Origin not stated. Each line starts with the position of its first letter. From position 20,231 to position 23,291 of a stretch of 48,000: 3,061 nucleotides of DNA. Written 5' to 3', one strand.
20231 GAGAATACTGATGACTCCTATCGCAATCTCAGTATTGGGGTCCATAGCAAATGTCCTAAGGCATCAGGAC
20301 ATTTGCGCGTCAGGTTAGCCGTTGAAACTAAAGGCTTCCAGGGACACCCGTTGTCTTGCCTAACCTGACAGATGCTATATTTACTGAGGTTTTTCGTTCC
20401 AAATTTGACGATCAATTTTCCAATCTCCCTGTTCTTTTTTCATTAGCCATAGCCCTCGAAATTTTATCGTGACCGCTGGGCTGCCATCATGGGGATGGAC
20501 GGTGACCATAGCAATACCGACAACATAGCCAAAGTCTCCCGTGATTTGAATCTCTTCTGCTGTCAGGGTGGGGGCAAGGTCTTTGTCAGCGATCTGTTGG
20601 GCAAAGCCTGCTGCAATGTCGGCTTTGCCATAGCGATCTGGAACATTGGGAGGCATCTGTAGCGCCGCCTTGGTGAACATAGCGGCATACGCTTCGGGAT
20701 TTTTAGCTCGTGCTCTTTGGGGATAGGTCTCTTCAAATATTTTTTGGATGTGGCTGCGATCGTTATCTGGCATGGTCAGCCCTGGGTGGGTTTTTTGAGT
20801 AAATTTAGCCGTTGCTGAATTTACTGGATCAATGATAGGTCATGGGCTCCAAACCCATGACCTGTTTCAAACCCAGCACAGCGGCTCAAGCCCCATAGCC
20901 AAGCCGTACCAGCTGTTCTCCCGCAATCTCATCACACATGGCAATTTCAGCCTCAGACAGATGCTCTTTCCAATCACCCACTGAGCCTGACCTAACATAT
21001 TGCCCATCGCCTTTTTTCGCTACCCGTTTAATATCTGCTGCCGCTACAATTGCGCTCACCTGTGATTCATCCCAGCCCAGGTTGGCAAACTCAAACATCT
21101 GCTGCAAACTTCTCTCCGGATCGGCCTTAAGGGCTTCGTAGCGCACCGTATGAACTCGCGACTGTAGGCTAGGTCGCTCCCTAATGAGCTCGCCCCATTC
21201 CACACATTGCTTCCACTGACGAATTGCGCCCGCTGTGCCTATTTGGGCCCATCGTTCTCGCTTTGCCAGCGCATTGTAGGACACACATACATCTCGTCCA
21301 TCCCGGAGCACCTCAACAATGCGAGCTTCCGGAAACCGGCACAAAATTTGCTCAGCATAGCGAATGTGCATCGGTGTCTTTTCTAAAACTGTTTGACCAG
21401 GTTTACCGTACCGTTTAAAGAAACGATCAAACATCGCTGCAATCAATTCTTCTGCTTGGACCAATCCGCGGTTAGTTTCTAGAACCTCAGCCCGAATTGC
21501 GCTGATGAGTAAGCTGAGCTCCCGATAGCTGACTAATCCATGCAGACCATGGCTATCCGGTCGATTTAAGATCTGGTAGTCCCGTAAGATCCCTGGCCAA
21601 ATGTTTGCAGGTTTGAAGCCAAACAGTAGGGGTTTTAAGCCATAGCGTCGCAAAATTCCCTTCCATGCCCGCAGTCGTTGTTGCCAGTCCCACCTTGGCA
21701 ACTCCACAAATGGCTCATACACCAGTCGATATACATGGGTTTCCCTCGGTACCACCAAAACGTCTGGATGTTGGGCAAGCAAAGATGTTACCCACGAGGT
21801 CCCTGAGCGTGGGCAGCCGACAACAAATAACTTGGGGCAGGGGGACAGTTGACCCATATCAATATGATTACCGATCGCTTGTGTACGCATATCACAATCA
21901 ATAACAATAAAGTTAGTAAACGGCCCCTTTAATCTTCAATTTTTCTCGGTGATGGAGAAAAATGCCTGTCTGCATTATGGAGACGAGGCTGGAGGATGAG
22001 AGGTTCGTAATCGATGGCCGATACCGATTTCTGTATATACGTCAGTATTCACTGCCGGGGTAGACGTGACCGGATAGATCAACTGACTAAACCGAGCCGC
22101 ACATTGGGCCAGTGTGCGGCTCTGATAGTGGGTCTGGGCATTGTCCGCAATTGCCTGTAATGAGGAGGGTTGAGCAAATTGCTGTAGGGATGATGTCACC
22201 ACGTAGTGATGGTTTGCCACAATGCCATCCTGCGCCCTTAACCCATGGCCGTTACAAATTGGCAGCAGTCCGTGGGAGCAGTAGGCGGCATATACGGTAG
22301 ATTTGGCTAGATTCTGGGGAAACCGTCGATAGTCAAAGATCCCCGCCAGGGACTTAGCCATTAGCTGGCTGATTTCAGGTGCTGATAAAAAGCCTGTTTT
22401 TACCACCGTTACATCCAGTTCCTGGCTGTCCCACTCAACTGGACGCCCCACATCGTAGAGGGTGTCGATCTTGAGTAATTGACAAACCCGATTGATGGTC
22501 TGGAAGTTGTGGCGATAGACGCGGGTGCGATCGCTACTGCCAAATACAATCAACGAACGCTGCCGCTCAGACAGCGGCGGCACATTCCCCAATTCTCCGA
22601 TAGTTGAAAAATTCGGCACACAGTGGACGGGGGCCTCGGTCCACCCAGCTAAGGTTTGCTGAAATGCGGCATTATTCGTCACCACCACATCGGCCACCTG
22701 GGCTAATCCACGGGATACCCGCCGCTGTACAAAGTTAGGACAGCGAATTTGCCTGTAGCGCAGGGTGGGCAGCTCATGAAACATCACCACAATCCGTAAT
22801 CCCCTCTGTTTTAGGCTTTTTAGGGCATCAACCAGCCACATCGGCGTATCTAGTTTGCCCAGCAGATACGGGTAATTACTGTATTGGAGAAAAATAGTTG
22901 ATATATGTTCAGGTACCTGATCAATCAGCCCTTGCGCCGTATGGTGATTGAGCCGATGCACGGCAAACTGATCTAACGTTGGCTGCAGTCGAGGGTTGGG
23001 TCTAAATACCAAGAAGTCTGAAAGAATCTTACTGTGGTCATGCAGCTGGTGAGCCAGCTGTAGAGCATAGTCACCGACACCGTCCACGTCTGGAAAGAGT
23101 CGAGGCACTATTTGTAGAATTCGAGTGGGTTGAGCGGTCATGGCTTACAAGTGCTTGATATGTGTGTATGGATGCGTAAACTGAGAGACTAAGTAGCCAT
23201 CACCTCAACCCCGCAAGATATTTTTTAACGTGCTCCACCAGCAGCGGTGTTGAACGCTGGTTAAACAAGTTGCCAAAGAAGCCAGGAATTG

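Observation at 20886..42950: ~22-kb orphan NRPS cluster predicting a capped, D-residue-containing, glycosylated, sulfated and methylated short peptide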

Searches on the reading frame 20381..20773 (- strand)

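Call 5: search_protein_families(library=pfam, proteins=[window:20381-20773:-], max_evalue=0.01)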
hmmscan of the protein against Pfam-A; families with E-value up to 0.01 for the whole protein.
window:20381-20773:- (130 aa): 3 families
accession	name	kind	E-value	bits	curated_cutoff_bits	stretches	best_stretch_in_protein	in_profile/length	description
PF14534.12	DUF4440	-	8.9e-15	55.5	25.2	1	14-120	5-107/107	Domain of unknown function (DUF4440)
PF13577.12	SnoaL_4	-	8.1e-05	23.1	24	1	17-122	16-124/126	SnoaL-like domain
PF13474.12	SnoaL_3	-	0.0012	19.6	22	1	19-120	10-111/121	SnoaL-like domain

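Call 50: search_protein_families(library=ncbifam, proteins=[window:20381-20773:-], max_evalue=0.00001)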
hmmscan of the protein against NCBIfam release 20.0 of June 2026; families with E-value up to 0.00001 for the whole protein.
window:20381-20773:- (130 aa): 1 family
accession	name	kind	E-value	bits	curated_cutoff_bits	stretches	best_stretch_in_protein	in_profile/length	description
TIGR02246.1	TIGR02246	subfamily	8.6e-06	25.7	33.95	0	6-121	3-119/128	SgcJ/EcaC family oxidoreductase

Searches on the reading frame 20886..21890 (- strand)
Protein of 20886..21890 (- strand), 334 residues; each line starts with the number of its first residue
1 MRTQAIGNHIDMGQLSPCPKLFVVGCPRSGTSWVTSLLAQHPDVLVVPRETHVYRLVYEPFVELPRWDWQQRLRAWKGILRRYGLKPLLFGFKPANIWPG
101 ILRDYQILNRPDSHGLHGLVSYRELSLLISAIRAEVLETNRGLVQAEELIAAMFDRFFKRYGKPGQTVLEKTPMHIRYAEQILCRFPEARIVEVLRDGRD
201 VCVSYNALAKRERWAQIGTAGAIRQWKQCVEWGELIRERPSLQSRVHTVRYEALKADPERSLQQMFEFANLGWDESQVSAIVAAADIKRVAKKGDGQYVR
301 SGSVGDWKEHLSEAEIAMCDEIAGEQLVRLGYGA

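Call 5: search_protein_families(library=pfam, proteins=[window:20886-21890:-], max_evalue=0.01)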
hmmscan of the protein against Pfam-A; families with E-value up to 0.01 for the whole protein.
window:20886-21890:- (334 aa): 2 families
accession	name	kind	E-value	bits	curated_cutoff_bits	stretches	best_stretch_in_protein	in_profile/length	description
PF13469.12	Sulfotransfer_3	-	1.5e-30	107.5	27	1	19-275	1-216/216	Sulfotransferase family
PF00685.33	Sulfotransfer_1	-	4.2e-19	69.4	22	1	19-328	2-252/255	Sulfotransferase domain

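Call 50: search_protein_families(library=ncbifam, proteins=[window:20886-21890:-], max_evalue=0.00001)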
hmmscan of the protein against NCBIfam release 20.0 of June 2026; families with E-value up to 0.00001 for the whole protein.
window:20886-21890:- (334 aa): 1 family
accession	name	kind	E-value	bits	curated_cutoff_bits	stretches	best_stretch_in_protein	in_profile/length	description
NF052394.1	NodProtNoeE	equivalog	7.6e-11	41.3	500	0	244-332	191-284/387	nodulation protein NoeE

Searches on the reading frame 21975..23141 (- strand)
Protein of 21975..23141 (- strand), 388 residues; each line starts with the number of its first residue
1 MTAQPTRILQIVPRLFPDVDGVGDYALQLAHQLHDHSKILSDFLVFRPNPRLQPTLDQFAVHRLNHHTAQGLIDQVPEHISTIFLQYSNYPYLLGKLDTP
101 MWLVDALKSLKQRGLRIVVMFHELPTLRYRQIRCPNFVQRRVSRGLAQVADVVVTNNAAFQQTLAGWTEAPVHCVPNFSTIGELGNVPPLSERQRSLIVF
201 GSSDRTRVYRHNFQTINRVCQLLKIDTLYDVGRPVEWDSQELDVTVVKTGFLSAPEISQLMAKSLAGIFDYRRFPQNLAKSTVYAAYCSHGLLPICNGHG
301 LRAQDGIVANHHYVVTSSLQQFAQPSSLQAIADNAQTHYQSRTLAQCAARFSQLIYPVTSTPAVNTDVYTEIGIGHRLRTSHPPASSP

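Call 5: search_protein_families(library=pfam, proteins=[window:21975-23141:-], max_evalue=0.01)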
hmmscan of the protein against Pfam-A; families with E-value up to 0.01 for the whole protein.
window:21975-23141:- (388 aa): 1 family
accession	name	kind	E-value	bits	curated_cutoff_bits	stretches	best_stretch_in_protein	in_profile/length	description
PF13439.12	Glyco_transf_4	-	0.0046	17.4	28.5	0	99-177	80-164/170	Glycosyltransferase Family 4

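Call 50: search_protein_families(library=ncbifam, proteins=[window:21975-23141:-], max_evalue=0.00001)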
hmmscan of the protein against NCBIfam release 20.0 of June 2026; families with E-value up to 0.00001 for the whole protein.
window:21975-23141:- (388 aa): 0 families

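Call 52: search_solved_structures(query=A3, max_evalue=10)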
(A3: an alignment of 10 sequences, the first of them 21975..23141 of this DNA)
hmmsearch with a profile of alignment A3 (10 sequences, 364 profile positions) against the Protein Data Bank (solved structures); distinct sequences matched with E-value up to 10: 1.
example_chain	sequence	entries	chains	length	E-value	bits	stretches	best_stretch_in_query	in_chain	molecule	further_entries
2i9e_A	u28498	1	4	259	2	10.6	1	195-254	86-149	Triosephosphate isomerase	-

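Call 53: search_protein_families(library=pfam, alignment_id=A3, max_evalue=1)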
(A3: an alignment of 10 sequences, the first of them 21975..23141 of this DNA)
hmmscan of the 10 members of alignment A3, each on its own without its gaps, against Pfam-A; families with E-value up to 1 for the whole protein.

A. member 1, window:21975-23141:- (388 aa): 2 families
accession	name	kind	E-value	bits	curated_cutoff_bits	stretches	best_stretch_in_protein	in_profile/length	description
PF13439.12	Glyco_transf_4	-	0.0046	17.4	28.5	1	99-177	80-164/170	Glycosyltransferase Family 4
PF13579.12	Glyco_trans_4_4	-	0.4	11.5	29.7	1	111-177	91-157/158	Glycosyl transferase 4-like domain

B. families by the number of members that match (of 10 scanned): 5 families
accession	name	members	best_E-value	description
PF13439.12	Glyco_transf_4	9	2.3e-06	Glycosyltransferase Family 4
PF13579.12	Glyco_trans_4_4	7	1.5e-05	Glycosyl transferase 4-like domain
PF16066.10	DUF4808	1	0.0089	Domain of unknown function (DUF4808)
PF13817.11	DDE_Tnp_IS66_C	1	0.16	IS66 C-terminal element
PF08541.16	ACP_syn_III_C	1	0.24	3-Oxoacyl-[acyl-carrier-protein (ACP)] synthase III C terminal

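Call 55: find_homologous_proteins(query=window:21975-23141:-, max_evalue=0.001)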
Query window:21975-23141:- (388 aa): 355 proteins with E <= 0.001 among 4495 candidates; the best 120 are listed.
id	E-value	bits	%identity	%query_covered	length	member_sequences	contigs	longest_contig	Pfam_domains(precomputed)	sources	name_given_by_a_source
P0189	3.8e-243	824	93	100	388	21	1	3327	-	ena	-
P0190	4.5e-203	692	77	100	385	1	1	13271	-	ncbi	ncbi:MAG: hypothetical protein AAGA46_14460 [Cyanobacteria bacterium P01_F01_bin.13]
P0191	3.3e-202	689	77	99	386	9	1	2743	-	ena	-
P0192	6.8e-201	685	76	100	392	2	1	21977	-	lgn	-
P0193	3.3e-197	673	76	100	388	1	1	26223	PF13439.13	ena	-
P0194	3.3e-197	673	77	98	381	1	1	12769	-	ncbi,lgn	ncbi:MAG: hypothetical protein AAF579_11405 [Cyanobacteria bacterium P01_C01_bin.118]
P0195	4.4e-197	672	76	98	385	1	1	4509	PF13439.13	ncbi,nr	ncbi:MAG: glycosyltransferase family 4 protein [Leptolyngbya sp. SIO3F4]|nr:glycosyltransferase fami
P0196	1.9e-196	670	75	100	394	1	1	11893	-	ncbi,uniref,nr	ncbi:hypothetical protein IQ260_19065 [Leptolyngbya cf. ectocarpi LEGE 11479]|uniref:Glycosyltransfe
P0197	2.3e-196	670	80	95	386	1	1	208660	-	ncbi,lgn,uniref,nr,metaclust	ncbi:hypothetical protein N836_31915 [Leptolyngbya sp. Heron Island J]|uniref:glycosyltransferase n=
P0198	8.3e-196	668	75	99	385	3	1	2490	PF13439.13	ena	-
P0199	2.5e-195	667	75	100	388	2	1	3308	-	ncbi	-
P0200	1.0e-194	665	77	96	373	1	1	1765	-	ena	-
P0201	1.4e-194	664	77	96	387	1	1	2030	-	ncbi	-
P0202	1.0e-193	661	79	93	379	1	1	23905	PF13439.13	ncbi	ncbi:MAG: hypothetical protein AAGI69_27055 [Cyanobacteria bacterium P01_H01_bin.21]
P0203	6.2e-193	659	79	93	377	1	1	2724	-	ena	-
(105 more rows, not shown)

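Call 63: predict_structure(alignment_id=A4)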
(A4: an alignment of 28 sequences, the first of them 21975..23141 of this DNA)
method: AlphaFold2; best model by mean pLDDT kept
length: 388 residues; sequences in the alignment: 28
mean_pLDDT: 87.0   pTM: 0.82
mean pLDDT of the five models: 87.0, 85.8, 85.5, 85.4, 85.2
residues with pLDDT >= 90: 248; 70-90: 103; 50-70: 8; < 50: 29
segments of 3 or more residues with pLDDT < 50: 360-385
pLDDT, mean of each block of 10 residues (from residue 1): 80 86 89 95 94 95 95 96 90 75 96 96 80 81 95 90 93 84 91 97 88 94 98 89 95 92 97 82 93 92 90 96 96 96 91 77 39 37 44
secondary structure, 60 per line:
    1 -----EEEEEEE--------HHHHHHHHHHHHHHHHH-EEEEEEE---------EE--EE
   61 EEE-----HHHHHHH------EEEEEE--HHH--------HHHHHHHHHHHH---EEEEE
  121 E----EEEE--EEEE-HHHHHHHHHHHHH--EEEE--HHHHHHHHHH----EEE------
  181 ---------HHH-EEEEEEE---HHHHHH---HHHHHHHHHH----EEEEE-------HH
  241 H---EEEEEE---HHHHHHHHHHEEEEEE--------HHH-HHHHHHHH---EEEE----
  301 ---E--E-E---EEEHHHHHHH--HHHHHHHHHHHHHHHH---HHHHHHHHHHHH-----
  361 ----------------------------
elements in order: E6-12 H21-37 E39-45 E59-63 H69-75 E82-87 H101-112 E116-121 E126-129 E132-135 H137-149 E152-155 H158-167 E172-174 E194-200 H204-209 H213-222 E227-231 E245-250 H254-263 E264-269 H282-289 E293-296 E313-315 H316-322 H325-340 H344-355

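Call 66: fold_search(model_id=the predicted structure, library=pdb)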
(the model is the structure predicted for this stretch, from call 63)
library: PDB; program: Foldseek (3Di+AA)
matches with E <= 10: 1483; with E <= 0.001: 172
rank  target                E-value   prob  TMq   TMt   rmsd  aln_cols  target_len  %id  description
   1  6eji_A                6.8e-11  1.00  0.61  0.65   5.7       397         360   11  Structure of a glycosyltransferase (released 2018-02-07)
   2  3oka_A                1.2e-10  1.00  0.63  0.65   5.2       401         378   12  Crystal structure of Corynebacterium glutamicum PimB' in complex with GDP-Man (triclinic crystal form) (released 2010-09-15)
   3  3c48_B                1.5e-10  1.00  0.38  0.38  12.4       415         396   13  Structure of the retaining glycosyltransferase MshA: The first step in mycothiol biosynthesis. Organism: Corynebacteri (released 2008-03-25)
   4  7qsg_A                5.9e-10  1.00  0.62  0.64   5.4       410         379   14  Methylmannose polysaccharide mannosyltransferase from M. hassiacum (released 2023-01-25)
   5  8vrf_B                1.0e-09  1.00  0.57  0.50   8.6       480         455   11  Sucrose-phosphate synthase-like protein from Leishmania major (released 2025-08-13)
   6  3c48_A                1.4e-09  1.00  0.37  0.36  12.3       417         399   13  Structure of the retaining glycosyltransferase MshA: The first step in mycothiol biosynthesis. Organism: Corynebacteri (released 2008-03-25)
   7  3l01_A                1.6e-09  1.00  0.54  0.50   7.1       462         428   12  Crystal structure of monomeric glycogen synthase from Pyrococcus abyssi (released 2010-12-29)
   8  2gej                  2.2e-09  1.00  0.62  0.66   5.2       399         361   13  Crystal Structure of phosphatidylinositol mannosyltransferase (PimA) from Mycobacterium smegmatis in complex with GDP-Ma (released 2007-04-03)
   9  6tvp_A                3.6e-09  1.00  0.46  0.46   8.9       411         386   12  Structure of Mycobacterium smegmatis alpha-maltose-1-phosphate synthase GlgM (released 2020-04-22)
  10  7vfl_A                4.3e-09  1.00  0.49  0.39   5.4       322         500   12  Crystal structure of SdgB (UDP, NAG, and O-glycosylated SD peptide-binding form) (released 2021-11-24)
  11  7vfo_A                4.8e-09  1.00  0.51  0.41   5.2       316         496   13  Crystal structure of SdgB (Phosphate-binding form) (released 2021-11-24)
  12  6tvp_B                6.3e-09  1.00  0.55  0.55   6.2       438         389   11  Structure of Mycobacterium smegmatis alpha-maltose-1-phosphate synthase GlgM (released 2020-04-22)
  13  4n9w                  8.4e-09  1.00  0.55  0.59   6.4       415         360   12  Crystal structure of phosphatidyl mannosyltransferase PimA (released 2014-11-12)
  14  2bis_A                9.9e-09  1.00  0.54  0.48   7.6       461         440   11  Structure of glycogen synthase from Pyrococcus abyssi (released 2005-11-28)
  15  7ec1_A                1.1e-08  1.00  0.50  0.40   5.2       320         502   12  Crystal structure of SdgB (ligand-free form) (released 2021-03-24)
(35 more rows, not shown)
